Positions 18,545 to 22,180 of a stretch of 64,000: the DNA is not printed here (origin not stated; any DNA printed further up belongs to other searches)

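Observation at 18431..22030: Minimal class II lanthipeptide locus (lanM + one lanA) with no transporter, protease or immunity gene nearby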

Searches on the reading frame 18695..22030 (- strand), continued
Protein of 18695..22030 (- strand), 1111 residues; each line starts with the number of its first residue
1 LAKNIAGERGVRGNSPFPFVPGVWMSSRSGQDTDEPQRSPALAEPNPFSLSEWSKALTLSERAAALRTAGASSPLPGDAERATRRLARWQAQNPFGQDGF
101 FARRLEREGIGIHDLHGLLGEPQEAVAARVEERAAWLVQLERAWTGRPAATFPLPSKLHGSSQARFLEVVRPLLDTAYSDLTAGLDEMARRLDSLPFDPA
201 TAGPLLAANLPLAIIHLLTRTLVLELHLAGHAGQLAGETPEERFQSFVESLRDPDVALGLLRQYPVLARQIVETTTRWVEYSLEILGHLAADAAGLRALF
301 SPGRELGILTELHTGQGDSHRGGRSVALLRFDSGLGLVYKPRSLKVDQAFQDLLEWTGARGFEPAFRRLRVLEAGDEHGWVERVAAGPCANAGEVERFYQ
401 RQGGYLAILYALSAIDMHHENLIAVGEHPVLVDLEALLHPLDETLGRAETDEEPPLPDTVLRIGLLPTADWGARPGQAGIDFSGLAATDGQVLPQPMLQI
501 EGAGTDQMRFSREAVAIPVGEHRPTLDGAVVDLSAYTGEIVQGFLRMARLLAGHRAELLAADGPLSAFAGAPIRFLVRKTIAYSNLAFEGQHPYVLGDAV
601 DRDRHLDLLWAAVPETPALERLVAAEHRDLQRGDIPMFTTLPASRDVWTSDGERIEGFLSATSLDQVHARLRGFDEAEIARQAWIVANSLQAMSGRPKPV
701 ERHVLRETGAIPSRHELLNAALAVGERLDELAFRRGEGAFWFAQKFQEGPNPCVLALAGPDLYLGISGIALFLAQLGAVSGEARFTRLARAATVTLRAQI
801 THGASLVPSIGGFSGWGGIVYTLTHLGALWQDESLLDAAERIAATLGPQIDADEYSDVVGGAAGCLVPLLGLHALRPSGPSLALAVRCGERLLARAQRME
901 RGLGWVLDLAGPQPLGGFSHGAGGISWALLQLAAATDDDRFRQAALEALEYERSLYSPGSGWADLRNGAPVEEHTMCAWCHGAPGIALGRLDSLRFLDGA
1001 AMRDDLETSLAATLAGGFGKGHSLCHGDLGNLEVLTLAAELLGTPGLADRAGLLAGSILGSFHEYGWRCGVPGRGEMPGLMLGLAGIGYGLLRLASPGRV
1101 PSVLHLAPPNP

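Call 65: find_encoding_contigs(protein=P0085, flank=10000, max_places=1)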
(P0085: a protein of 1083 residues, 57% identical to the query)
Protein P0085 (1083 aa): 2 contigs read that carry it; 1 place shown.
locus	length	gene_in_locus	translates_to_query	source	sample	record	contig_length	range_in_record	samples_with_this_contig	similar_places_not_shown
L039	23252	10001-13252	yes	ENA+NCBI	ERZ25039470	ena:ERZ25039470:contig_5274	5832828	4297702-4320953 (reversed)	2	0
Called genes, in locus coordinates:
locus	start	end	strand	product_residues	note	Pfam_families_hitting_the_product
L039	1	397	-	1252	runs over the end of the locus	PF00550:PP-binding, PF23297:ACP_SdgA_C (faint), PF00668:Condensation, PF00501:AMP-binding, PF13193:AMP-binding_C, PF00550:PP-binding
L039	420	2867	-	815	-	PF12704:MacB_PCD, PF02687:FtsX, PF12704:MacB_PCD, PF02687:FtsX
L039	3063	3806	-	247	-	PF03567:Sulfotransfer_2 (weak)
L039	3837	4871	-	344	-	PF02779:Transket_pyr, PF02780:Transketolase_C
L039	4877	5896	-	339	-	PF02779:Transket_pyr, PF02780:Transketolase_C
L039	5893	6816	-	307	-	PF13292:DXP_synthase_N, PF00456:Transketolase_N, PF00676:E1_dh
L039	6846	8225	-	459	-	PF01041:DegT_DnrJ_EryC1, PF00155:Aminotran_1_2 (faint), PF01212:Beta_elim_lyase (weak)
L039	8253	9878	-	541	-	PF00501:AMP-binding, PF13193:AMP-binding_C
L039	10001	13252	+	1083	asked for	PF13575:DUF4135, PF05147:LANC_like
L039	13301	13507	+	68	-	-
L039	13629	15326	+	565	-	PF00664:ABC_membrane, PF13304:AAA_21 (faint), PF00005:ABC_tran, PF02463:SMC_N (faint), PF20720:nSTAND3 (weak)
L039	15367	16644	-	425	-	PF10503:Esterase_PHB, PF00326:Peptidase_S9 (weak), PF07883:Cupin_2 (faint)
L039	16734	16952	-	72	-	-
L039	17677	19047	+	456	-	PF02450:LCAT, PF07819:PGAP1 (weak)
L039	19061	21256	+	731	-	PF19973:TCAD7, PF12770:CHAT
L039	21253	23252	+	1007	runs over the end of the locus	PF12770:CHAT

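Call 66: find_encoding_contigs(protein=P0122, flank=10000, max_places=1)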
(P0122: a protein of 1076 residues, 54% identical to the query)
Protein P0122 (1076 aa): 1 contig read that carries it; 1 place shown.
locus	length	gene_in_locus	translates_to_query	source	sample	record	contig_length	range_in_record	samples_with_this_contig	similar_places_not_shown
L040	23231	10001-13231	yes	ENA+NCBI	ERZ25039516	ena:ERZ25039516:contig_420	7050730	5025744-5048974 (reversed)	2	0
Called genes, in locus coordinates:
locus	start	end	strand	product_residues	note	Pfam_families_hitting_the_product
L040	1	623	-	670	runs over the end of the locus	PF04879:Molybdop_Fe4S4, PF00384:Molybdopterin, PF01568:Molydop_binding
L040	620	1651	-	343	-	PF00180:Iso_dh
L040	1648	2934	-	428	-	PF01916:DS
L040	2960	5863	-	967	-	PF00515:TPR_1 (faint), PF07719:TPR_2 (faint), PF12895:ANAPC3 (faint), PF13174:TPR_6 (faint), PF13181:TPR_8 (faint), PF13414:TPR_11 (weak), PF13424:TPR_12 (faint), PF13428:TPR_14 (faint), +7 more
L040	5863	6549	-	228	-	PF01351:RNase_HII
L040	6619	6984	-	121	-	PF01245:Ribosomal_L19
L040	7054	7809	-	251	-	PF01746:tRNA_m1G_MT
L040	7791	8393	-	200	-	PF01782:RimM, PF24986:PRC_RimM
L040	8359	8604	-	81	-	PF13083:KH_KhpA-B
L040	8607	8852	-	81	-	PF00886:Ribosomal_S16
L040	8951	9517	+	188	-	-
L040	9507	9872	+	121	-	PF02452:PemK_toxin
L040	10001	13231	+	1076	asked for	PF13575:DUF4135, PF05147:LANC_like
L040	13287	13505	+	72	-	-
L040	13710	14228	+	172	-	-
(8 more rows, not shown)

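Call 70: search_protein_families(library=ncbifam, proteins=[L039:13629-15326:+], max_evalue=1e-10)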
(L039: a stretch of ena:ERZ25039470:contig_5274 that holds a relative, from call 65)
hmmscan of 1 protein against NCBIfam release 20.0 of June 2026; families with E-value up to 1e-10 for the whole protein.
L039:13629-15326:+ (565 aa): 95 families (the best 25 are shown)
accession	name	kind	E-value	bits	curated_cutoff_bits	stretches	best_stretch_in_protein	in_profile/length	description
TIGR01194.1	cyc_pep_trnsptr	subfamily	4.9e-138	461.1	286.2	1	23-549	17-554/554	cyclic peptide export ABC transporter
NF007813.0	PRK10522.1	equivalog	5.3e-111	371.9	604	1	21-543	11-528/547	multidrug ABC transporter permease/ATP-binding protein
TIGR02203.1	MsbA_lipidA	equivalog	6.6e-35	120.6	602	1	42-542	33-546/572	lipid A export permease/ATP-binding protein MsbA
TIGR02204.1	MsbA_rel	hypoth_equivalog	4.7e-30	104.8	780.4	1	4-543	6-553/576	ABC transporter, permease/ATP-binding protein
TIGR02868.1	CydC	equivalog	1.1e-28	100.2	329.05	1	16-524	6-529/530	thiol reductant ABC exporter subunit CydC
NF008381.0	PRK11176.1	equivalog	1.1e-26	93.4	867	1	60-543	67-557/582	lipid A ABC transporter ATP-binding protein/permease MsbA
TIGR03375.1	type_I_sec_LssB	subfamily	4.4e-26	91.4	693.1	1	135-547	272-684/696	type I secretion system permease/ATPase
NF045513.1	HepA_fam_ABC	equivalog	9.5e-26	90.4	725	1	74-542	111-586/610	heterocyst formation ABC transporter subunit HepA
NF008364.0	PRK11160.1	equivalog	1.8e-25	89.6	630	1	63-548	65-558/575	heme ABC transporter ATP-binding protein/permease CydC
TIGR02857.1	CydD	equivalog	3.6e-24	85.6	435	1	325-537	314-529/529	thiol reductant ABC exporter subunit CydD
TIGR04521.1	ECF_ATPase_2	equivalog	1.4e-23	83.4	330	1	334-549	2-230/279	energy-coupling factor transporter ATPase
TIGR01842.1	type_I_sec_PrtD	subfamily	2.2e-23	82.6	510.15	1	60-408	48-389/544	type I secretion system permease/ATPase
TIGR01193.1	bacteriocin_ABC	subfamily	1.7e-20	73.2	523.85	1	4-543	144-687/708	peptide cleavage/export ABC transporter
TIGR04520.1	ECF_ATPase_1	equivalog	3.6e-20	72.5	315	1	336-547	4-219/269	energy-coupling factor transporter ATPase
NF010170.0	PRK13651.1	equivalog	4.6e-20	71.8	432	0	427-548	129-249/308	cobalt transporter ATP-binding subunit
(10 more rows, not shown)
